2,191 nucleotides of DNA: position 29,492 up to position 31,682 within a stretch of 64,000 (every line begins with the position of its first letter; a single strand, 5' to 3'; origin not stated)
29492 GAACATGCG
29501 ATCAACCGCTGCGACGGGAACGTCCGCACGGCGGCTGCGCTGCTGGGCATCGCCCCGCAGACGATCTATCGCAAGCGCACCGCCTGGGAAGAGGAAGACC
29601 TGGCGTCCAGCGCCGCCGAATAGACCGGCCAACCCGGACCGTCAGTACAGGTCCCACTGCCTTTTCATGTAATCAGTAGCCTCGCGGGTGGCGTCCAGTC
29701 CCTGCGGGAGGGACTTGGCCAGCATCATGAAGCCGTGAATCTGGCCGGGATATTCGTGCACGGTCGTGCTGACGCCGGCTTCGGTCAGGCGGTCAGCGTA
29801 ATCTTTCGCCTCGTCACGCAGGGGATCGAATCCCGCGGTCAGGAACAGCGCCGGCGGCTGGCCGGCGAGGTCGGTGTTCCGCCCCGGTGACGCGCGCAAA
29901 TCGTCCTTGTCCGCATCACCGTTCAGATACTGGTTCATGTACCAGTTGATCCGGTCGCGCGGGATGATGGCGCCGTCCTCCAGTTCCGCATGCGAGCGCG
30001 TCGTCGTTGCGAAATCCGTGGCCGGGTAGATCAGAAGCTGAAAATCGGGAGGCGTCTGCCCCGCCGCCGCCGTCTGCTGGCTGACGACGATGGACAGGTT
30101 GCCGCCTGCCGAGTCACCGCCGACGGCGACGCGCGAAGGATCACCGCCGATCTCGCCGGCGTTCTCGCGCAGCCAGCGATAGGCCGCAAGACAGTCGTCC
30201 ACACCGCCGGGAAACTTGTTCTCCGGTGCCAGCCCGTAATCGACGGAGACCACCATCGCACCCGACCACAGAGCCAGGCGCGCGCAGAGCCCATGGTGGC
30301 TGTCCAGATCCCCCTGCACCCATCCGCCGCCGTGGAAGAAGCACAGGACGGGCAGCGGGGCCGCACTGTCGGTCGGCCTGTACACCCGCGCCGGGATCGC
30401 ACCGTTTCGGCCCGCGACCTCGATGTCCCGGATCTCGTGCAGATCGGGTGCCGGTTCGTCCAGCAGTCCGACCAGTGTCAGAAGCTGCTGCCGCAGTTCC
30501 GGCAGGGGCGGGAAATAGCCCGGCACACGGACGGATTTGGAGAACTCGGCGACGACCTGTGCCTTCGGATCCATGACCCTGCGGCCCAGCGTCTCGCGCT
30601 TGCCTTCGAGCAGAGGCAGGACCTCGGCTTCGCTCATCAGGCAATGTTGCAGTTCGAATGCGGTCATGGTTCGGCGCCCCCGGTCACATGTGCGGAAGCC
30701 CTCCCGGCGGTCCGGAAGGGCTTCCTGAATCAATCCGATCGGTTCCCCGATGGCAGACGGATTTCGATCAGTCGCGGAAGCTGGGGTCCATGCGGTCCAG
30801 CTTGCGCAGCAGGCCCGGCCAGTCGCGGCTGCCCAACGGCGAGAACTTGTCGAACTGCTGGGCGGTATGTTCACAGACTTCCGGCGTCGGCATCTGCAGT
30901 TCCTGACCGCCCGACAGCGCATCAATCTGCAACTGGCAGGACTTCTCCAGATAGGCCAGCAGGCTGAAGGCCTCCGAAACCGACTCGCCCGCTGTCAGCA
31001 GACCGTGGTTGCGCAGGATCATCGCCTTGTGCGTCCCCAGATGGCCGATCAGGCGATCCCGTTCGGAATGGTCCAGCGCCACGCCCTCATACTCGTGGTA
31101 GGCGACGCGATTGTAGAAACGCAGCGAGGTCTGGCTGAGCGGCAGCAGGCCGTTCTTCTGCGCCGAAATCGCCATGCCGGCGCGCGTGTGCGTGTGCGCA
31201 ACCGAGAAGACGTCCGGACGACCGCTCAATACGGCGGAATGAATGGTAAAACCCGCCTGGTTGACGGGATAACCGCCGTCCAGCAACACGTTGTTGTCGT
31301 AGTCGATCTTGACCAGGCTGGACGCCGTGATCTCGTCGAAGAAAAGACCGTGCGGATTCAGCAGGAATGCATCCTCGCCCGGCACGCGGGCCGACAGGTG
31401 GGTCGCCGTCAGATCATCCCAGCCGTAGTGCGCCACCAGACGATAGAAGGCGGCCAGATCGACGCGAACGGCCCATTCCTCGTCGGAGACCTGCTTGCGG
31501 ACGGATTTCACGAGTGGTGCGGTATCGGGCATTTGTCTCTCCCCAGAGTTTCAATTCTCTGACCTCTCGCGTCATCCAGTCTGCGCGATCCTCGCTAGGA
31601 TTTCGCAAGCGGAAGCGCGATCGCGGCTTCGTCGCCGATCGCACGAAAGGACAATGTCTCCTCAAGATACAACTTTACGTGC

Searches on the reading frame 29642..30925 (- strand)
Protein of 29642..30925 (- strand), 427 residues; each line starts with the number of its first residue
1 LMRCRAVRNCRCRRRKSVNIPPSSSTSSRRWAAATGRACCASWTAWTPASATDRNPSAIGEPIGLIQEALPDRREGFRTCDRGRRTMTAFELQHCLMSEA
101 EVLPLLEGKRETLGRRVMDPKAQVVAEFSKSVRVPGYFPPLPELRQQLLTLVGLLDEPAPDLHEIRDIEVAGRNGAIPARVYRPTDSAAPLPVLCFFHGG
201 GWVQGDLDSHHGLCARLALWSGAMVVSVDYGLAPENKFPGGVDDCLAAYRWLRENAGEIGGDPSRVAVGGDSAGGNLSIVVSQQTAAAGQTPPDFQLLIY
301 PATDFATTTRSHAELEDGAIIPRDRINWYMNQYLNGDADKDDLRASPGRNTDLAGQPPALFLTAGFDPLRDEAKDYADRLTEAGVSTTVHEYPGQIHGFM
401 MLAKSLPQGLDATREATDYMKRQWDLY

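Call 3: search_protein_families(library=pfam, proteins=[window:29642-30925:-], max_evalue=0.01)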
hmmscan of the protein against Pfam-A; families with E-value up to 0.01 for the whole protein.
window:29642-30925:- (427 aa): 6 families
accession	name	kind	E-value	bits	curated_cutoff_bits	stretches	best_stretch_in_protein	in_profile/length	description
PF07859.19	Abhydrolase_3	-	2.1e-73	247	25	1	195-400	2-209/210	alpha/beta hydrolase fold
PF20434.5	BD-FAE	-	9.6e-21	74.7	26.8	1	181-283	3-108/215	BD-FAE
PF00135.34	COesterase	-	1.2e-10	41.4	27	1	181-280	90-199/515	Carboxylesterase family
PF00326.27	Peptidase_S9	-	5.6e-05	23.2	22.6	1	242-401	45-191/213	Prolyl oligopeptidase family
PF10340.15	Say1_Mug180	-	0.0016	17.8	21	1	192-281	123-212/374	Steryl acetyl hydrolase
PF01738.24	DLH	-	0.0021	18.1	21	0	354-405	141-194/217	Dienelactone hydrolase family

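Call 4: search_protein_families(library=ncbifam, proteins=[window:29642-30925:-], max_evalue=0.01)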
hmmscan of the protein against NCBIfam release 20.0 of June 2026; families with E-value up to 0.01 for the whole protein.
window:29642-30925:- (427 aa): 13 families
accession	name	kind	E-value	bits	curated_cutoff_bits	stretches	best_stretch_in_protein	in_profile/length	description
NF058653.1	LipP1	equivalog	5.9e-97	324.1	350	1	141-417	23-297/300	LipP1 family hormone-sensitive lipase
NF033149.0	CHL_hydrolase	equivalog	1.3e-63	214.8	500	1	158-411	42-296/310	chloramphenicol hydrolase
NF007547.0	PRK10162.1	equivalog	1.2e-40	139.5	389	1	157-423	53-318/321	acetyl esterase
NF058651.1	GESAG_HSLs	subfamily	3.3e-38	131.4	430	1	174-422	51-294/296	GESAG motif subfamily hormone-sensitive lipase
NF058649.1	GTSAG_HSLs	subfamily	2.5e-28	99.4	380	1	175-423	73-311/312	GTSAG motif subfamily hormone-sensitive lipase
NF058650.1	GCSAG_HSLs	subfamily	4.1e-18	66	410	1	192-421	86-310/314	GCSAG motif subfamily hormone-sensitive lipase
NF052354.1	EstLipQMycob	equivalog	1.3e-12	47.1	700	1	183-282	155-256/418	esterase LipQ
NF052352.1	TriaclglyLipLipYMycb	equivalog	6e-08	32.2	450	1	264-404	257-382/397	triacylglycerol lipase LipY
NF042968.1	AcxylEst_AxeA1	equivalog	3.7e-06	25.5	700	1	228-399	85-244/459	acetylxylan esterase AxeA1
NF041556.1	tannase_B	equivalog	3.2e-05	23.4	300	1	238-282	129-173/463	subtype B tannase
NF058665.1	HaHSL_fam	equivalog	9.2e-05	21.9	320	1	189-284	59-147/260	hormone-sensitive lipase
NF050058.1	e_dPHAscl_type1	hypoth_equivalog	0.0016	18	150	0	174-281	5-121/276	extracellular catalytic domain type 1 short-chain-length polyhydroxyalkanoate depolymerase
NF041555.1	tannase_A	equivalog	0.003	16.2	550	1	238-282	175-219/619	subtype A tannase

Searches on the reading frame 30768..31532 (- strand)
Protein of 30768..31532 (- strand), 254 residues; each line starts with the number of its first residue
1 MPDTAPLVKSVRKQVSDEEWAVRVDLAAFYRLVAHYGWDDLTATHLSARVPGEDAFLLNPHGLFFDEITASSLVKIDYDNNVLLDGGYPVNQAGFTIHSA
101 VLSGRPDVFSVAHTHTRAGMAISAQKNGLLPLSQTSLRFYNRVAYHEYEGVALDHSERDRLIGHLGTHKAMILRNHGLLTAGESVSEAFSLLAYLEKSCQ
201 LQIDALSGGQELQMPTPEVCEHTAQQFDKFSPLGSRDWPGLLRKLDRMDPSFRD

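Call 3: search_protein_families(library=pfam, proteins=[window:30768-31532:-], max_evalue=0.01)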
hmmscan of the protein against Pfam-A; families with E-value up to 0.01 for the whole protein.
window:30768-31532:- (254 aa): 1 family
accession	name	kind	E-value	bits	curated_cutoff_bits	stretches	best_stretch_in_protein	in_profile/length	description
PF00596.27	Aldolase_II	-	7.5e-47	160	22.2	1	25-203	2-183/183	Class II Aldolase and Adducin N-terminal domain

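Call 4: search_protein_families(library=ncbifam, proteins=[window:30768-31532:-], max_evalue=0.01)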
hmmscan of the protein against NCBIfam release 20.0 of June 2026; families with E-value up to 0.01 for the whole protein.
window:30768-31532:- (254 aa): 25 families
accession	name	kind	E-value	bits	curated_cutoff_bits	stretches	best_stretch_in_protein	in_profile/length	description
NF005451.0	PRK07044.1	subfamily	8.5e-102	339.6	207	1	10-254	10-256/256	aldolase II superfamily protein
NF005186.0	PRK06661.1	equivalog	6.1e-62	209.4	339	1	21-246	5-232/235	hypothetical protein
NF004855.0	PRK06208.1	subfamily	8.8e-53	179.3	255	1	11-228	32-249/274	class II aldolase/adducin family protein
NF005068.0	PRK06486.1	equivalog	1e-47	162.6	269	1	13-253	18-261/262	aldolase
NF005689.0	PRK07490.1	equivalog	6.1e-46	156.6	260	1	13-253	5-247/248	hypothetical protein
NF005484.0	PRK07090.1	equivalog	6.3e-31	107.6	261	1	9-215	18-223/260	aldolase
NF005123.0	PRK06557.1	subfamily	3.4e-17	62.8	251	1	15-223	5-213/223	L-ribulose-5-phosphate 4-epimerase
NF053831.1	RU1PAldHalo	equivalog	1.1e-10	41.3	300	1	46-230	27-206/208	ribulose-1-phosphate aldolase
NF053537.1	DhpthDcsPhtC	equivalog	3e-10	39.9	200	1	26-213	4-201/232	3,4-dihydroxyphthalate decarboxylase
NF005302.0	PRK06833.1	equivalog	3.4e-10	39.8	264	1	56-230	40-210/214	L-fuculose-phosphate aldolase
NF005984.0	PRK08087.1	subfamily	8e-10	38.8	264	1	35-218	19-197/215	L-fuculose-phosphate aldolase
TIGR03328.1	salvage_mtnB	equivalog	2.7e-09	36.8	137.05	1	29-126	4-99/194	methylthioribulose 1-phosphate dehydratase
NF006413.0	PRK08660.1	equivalog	6.6e-09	35.9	203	1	46-202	26-174/184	aldolase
NF043034.1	OxoTetrPhDc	equivalog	1.3e-08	34.9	250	1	21-203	4-186/205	3-oxo-tetronate 4-phosphate decarboxylase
NF006208.0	PRK08333.1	equivalog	2.1e-08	34.1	267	1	30-201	13-179/189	aldolase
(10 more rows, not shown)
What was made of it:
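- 30768..31532 (-): Class II aldolase/adducin-family gene, co-oriented, 62 nt downstream of the shell gene. It is a neighbour and may be co-transcribed, but it is not shown to be part of the system. PF00596 E 7.5e-47 and NF005451 339.6 bits (calls 3, 4).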
